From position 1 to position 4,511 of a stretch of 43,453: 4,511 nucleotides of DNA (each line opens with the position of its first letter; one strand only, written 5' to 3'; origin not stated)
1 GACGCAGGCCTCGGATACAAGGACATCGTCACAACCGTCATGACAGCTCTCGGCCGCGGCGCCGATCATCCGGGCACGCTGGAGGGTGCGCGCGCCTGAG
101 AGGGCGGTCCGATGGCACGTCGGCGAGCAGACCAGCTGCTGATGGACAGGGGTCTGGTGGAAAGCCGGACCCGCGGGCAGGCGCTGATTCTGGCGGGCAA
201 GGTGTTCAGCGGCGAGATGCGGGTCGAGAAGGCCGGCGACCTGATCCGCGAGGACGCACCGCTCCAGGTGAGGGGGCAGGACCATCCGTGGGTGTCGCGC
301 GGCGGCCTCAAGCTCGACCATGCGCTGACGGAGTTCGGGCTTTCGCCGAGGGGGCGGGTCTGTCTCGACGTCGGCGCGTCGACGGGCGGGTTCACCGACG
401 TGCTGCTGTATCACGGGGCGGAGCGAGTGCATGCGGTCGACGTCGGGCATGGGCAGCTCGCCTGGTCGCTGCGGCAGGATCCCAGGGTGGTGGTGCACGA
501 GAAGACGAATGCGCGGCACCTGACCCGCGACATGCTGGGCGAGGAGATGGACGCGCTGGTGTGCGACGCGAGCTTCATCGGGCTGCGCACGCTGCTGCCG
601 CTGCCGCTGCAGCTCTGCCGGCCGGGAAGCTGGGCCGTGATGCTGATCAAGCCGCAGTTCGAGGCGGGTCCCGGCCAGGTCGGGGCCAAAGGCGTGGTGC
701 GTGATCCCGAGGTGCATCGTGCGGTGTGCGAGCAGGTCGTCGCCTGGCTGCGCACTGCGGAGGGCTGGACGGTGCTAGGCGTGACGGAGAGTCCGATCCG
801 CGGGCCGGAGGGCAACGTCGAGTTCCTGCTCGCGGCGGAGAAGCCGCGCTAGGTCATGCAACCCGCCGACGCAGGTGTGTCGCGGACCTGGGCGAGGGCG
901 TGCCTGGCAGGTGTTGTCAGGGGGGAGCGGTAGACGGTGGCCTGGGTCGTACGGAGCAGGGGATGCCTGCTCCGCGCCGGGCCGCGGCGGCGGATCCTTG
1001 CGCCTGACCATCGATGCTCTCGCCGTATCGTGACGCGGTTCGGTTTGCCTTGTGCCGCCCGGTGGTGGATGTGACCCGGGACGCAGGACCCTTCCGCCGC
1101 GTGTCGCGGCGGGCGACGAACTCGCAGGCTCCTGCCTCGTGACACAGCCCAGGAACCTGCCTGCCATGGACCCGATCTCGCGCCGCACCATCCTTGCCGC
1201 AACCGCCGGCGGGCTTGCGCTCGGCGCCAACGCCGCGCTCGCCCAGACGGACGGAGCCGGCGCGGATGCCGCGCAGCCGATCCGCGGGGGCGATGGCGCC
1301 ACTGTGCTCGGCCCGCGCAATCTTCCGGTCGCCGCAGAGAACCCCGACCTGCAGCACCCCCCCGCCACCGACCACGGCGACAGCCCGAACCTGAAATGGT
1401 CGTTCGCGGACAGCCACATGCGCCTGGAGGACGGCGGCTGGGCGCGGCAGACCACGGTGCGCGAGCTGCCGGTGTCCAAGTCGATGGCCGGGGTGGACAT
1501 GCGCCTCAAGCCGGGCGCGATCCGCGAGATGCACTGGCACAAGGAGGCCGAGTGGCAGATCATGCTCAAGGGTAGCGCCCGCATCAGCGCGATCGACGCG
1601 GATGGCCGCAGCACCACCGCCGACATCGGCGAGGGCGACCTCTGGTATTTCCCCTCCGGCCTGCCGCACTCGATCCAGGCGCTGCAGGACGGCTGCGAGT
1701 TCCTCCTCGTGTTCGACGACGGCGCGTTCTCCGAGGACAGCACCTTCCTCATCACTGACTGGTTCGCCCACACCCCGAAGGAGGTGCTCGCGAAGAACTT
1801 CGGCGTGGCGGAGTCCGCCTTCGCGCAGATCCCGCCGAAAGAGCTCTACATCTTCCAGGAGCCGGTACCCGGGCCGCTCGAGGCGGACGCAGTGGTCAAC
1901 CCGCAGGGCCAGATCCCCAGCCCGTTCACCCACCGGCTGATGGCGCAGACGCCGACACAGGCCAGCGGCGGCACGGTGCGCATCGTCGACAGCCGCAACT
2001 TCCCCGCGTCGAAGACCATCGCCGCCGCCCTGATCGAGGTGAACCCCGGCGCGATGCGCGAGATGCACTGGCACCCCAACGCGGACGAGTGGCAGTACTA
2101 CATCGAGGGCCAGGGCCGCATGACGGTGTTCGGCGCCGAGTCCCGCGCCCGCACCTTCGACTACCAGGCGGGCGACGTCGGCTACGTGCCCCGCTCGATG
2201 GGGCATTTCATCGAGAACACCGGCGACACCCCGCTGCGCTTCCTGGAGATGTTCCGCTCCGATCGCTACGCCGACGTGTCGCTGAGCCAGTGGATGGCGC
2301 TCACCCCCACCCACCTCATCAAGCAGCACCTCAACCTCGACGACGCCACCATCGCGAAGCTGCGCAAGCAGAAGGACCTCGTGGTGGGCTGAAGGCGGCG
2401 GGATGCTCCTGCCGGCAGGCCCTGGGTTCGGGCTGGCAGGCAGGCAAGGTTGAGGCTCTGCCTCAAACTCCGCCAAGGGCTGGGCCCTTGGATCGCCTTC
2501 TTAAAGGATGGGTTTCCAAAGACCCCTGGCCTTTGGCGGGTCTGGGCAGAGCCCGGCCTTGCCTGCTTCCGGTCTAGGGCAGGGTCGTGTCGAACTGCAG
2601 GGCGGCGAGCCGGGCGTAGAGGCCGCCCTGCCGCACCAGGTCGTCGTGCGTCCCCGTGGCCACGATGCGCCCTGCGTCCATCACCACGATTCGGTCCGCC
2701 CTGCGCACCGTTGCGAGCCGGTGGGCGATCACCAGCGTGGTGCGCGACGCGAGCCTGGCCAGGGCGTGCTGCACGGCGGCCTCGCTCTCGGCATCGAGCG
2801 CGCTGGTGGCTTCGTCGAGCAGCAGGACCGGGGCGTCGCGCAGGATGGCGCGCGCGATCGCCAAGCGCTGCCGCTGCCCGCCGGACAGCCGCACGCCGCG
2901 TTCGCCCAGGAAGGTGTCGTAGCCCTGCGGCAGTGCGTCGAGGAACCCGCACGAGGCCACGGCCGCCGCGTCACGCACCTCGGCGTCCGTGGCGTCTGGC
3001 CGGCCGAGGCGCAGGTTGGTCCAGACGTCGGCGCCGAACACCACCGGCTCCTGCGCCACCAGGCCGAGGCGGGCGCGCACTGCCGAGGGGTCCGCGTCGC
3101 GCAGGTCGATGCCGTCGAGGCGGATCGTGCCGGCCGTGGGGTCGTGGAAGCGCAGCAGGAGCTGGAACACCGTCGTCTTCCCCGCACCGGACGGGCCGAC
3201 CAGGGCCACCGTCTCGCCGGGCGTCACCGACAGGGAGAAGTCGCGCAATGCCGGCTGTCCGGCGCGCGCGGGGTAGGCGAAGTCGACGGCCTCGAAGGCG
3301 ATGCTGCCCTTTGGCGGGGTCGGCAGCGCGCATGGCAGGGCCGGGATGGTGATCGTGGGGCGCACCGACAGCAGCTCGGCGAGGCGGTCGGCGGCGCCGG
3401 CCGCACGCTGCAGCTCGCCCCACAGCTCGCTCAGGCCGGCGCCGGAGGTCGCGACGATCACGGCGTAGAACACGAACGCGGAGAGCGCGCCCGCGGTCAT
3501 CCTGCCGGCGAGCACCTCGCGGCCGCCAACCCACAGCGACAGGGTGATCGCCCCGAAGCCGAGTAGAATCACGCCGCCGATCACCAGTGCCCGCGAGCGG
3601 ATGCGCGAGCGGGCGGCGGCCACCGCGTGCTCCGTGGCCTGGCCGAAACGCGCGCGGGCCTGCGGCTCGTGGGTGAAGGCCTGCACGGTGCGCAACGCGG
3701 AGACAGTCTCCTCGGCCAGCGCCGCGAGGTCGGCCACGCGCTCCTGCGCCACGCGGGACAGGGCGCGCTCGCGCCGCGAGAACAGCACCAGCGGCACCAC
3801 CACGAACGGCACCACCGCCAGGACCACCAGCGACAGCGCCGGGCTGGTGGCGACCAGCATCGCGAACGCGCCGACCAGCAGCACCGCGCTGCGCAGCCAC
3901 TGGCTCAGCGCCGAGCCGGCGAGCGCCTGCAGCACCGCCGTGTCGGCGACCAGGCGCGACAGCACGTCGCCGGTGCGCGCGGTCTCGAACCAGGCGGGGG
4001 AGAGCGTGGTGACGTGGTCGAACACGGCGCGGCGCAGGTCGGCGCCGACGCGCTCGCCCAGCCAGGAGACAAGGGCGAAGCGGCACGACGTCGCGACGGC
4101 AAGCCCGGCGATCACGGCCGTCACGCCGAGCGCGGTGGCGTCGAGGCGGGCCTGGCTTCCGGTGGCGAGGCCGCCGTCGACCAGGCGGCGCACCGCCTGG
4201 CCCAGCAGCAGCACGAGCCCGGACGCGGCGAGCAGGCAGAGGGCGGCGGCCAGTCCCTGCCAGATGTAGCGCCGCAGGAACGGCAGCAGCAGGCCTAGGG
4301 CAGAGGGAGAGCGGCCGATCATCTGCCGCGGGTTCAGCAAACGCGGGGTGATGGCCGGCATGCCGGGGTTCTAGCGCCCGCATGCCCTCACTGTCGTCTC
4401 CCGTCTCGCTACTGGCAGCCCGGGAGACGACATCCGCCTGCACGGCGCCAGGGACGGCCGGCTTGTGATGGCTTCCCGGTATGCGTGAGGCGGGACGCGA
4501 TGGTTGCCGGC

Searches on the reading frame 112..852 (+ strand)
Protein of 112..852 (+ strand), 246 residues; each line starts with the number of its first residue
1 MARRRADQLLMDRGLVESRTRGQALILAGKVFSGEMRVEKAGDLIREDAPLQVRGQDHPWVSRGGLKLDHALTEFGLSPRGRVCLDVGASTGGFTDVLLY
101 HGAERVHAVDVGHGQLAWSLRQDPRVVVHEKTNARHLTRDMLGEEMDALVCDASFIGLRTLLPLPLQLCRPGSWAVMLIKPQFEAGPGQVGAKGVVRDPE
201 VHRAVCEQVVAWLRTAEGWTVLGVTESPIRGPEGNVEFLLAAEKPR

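Call 89: search_protein_families(library=pfam, proteins=[window:112-852:+], max_evalue=0.00001)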
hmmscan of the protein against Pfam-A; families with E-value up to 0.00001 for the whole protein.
window:112-852:+ (246 aa): 1 family
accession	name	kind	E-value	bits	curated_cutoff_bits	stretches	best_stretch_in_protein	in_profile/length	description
PF01728.25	FtsJ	-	3.8e-44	151.2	24.1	1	60-243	1-180/181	FtsJ-like methyltransferase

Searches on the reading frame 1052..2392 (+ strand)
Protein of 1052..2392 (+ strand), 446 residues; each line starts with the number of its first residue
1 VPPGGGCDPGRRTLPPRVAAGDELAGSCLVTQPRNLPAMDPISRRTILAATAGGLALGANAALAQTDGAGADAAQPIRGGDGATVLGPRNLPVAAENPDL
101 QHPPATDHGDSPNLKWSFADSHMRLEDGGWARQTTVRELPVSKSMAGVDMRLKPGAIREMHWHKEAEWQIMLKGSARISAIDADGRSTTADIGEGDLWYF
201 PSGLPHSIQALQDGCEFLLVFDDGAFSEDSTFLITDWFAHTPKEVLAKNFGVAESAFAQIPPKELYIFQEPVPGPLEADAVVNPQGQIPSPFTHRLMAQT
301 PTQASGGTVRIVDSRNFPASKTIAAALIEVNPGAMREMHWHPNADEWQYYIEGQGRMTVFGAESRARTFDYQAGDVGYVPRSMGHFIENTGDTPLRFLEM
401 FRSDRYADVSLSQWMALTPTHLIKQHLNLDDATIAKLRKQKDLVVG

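Call 89: search_protein_families(library=pfam, proteins=[window:1052-2392:+], max_evalue=0.00001)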
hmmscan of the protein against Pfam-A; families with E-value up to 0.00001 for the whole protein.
window:1052-2392:+ (446 aa): 5 families
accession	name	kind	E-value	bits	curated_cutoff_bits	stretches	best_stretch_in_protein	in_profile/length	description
PF00190.28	Cupin_1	-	1.9e-52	177.3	22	2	302-433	10-149/151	Cupin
PF07883.17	Cupin_2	-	1.3e-26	92.5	27.2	2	327-400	2-69/70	Cupin domain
PF02311.25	AraC_binding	-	6e-07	29.7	21.1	0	158-213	16-66/135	AraC-like ligand binding domain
PF05899.18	Cupin_3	-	4.9e-06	26.6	23.5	0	321-383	5-60/74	EutQ-like cupin domain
PF01050.24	MannoseP_isomer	-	9.4e-06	26.2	23.6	0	325-400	30-100/116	Mannose-6-phosphate isomerase C-terminal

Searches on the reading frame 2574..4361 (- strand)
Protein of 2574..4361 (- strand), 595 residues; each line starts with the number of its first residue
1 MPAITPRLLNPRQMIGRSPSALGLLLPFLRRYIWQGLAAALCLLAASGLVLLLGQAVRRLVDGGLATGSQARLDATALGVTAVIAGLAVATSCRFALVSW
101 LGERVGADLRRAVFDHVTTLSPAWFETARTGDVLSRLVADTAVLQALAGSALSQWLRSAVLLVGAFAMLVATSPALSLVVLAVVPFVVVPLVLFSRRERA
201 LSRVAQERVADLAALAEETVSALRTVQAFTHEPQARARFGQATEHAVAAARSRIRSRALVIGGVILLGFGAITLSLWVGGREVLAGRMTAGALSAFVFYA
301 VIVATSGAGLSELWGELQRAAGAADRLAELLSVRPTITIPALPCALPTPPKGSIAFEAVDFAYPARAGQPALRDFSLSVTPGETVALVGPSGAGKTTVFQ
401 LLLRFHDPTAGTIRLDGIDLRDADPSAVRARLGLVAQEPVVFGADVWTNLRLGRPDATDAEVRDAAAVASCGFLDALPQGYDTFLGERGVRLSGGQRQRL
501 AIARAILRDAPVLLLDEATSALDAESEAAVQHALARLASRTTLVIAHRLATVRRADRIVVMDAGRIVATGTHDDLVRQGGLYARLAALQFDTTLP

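Call 89: search_protein_families(library=pfam, proteins=[window:2574-4361:-], max_evalue=0.00001)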
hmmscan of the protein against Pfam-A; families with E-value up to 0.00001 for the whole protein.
window:2574-4361:- (595 aa): 3 families
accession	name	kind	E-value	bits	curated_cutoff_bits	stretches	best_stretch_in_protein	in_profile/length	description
PF00664.28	ABC_membrane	-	5.9e-48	164.3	28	1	40-303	4-270/274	ABC transporter transmembrane region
PF00005.33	ABC_tran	-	1.6e-31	110.1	25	1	372-520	1-137/137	ABC transporter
PF02463.25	SMC_N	-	7.4e-07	29.3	40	0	491-561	136-211/220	RecF/RecN/SMC N terminal domain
